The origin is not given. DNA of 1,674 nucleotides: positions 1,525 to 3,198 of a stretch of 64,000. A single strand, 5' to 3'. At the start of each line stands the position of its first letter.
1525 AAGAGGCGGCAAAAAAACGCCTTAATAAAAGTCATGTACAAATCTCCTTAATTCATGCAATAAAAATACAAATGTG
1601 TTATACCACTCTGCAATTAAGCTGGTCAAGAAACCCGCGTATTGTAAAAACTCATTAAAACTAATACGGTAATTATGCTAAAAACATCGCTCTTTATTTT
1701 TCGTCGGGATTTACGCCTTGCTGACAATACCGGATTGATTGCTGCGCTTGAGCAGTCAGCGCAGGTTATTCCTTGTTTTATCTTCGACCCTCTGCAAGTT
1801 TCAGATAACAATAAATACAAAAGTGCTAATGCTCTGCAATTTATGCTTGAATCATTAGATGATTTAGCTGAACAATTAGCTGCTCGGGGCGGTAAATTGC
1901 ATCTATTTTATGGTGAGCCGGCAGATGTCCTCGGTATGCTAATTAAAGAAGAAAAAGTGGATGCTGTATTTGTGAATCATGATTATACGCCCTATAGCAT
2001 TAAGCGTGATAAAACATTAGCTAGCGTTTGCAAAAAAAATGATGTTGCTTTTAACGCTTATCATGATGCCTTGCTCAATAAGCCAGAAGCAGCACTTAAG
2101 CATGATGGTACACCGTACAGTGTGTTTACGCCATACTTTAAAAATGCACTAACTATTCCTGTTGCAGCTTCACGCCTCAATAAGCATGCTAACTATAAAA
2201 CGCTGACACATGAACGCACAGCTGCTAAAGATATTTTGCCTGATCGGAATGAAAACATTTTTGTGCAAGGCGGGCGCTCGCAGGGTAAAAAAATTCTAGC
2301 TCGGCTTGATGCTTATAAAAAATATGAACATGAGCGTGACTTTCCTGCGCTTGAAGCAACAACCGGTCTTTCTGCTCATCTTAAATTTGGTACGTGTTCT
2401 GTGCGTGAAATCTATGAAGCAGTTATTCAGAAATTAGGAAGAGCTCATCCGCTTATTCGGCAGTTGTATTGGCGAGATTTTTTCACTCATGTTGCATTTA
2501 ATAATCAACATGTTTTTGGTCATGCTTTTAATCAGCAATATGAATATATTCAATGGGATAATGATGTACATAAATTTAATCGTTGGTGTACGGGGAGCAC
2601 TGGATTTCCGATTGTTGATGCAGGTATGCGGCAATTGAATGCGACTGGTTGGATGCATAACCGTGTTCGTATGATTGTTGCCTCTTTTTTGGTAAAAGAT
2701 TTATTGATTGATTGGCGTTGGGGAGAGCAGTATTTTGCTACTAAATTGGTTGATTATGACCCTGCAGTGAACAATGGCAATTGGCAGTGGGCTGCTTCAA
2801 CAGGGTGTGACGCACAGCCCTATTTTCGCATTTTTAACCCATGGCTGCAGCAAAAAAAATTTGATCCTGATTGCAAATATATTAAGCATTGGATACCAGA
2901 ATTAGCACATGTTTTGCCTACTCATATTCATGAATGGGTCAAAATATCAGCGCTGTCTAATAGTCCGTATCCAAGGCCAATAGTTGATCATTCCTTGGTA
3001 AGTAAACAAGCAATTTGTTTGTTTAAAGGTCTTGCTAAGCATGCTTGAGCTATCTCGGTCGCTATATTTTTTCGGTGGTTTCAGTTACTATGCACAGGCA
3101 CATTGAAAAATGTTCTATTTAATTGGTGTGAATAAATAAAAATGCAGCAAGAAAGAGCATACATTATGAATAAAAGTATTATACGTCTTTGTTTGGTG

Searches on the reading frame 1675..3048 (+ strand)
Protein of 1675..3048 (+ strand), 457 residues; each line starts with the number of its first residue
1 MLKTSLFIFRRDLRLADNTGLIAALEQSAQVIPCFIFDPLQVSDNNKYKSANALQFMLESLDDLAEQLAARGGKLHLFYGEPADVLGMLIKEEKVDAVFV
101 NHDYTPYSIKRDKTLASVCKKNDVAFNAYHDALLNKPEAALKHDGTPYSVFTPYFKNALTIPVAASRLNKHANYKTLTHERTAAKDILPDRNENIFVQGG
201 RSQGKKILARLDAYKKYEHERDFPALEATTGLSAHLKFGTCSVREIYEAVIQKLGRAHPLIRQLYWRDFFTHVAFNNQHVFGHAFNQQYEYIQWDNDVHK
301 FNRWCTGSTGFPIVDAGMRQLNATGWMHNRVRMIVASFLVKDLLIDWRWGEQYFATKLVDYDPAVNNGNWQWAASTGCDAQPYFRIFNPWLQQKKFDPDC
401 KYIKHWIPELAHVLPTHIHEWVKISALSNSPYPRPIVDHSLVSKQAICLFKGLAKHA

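Call 54: search_protein_families(library=pfam, proteins=[window:1675-3048:+], max_evalue=0.01)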
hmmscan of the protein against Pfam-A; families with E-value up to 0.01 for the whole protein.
window:1675-3048:+ (457 aa): 2 families
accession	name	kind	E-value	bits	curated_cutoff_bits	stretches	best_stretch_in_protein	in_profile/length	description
PF03441.19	FAD_binding_7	-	4.7e-81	271.5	27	1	261-449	2-200/203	FAD binding domain of DNA photolyase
PF00875.24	DNA_photolyase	-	5e-43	147.3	26.6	1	6-160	2-154/164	DNA photolyase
